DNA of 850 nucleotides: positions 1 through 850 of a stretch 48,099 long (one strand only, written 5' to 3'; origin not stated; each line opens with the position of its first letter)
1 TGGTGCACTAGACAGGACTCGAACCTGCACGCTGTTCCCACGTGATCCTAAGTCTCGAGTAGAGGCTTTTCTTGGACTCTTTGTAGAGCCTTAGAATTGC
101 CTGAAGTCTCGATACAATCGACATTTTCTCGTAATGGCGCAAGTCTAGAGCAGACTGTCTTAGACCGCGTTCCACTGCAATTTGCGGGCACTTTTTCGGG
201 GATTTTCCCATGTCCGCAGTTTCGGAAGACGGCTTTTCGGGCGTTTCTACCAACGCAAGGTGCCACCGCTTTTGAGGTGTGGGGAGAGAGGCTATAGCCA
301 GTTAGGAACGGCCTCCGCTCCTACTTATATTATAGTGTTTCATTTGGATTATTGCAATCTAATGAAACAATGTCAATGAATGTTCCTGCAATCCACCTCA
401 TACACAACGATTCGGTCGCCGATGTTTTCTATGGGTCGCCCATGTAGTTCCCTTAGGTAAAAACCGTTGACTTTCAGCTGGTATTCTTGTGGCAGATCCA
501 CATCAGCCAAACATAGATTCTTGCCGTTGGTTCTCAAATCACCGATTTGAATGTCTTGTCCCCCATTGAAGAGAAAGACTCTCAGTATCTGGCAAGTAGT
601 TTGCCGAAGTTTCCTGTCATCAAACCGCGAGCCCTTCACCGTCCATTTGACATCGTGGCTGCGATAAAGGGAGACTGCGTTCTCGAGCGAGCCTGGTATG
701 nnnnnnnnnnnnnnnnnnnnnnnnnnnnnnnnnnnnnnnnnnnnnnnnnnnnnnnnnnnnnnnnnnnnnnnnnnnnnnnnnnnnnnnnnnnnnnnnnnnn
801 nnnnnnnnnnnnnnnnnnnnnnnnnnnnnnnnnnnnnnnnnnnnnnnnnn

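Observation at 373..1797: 474-aa protein with two RNxxxH motifs about 170 residues apart, not linked to any CRISPR array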

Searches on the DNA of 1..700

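Call 16: search_rna_families(source=window, start=1, end=700, threshold=evalue, max_evalue=10, show_alignments=3)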
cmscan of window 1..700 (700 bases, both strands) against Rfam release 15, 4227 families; matches with E-value up to 10: 0.
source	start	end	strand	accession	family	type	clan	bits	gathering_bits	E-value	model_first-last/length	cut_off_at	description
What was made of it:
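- No Rfam hit in 1-700, even at E <= 10 (call 16).
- Tried and rejected: Structured RNA or antitoxin RNA in 1-700: Rfam gave nothing at E <= 10 (call 16).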
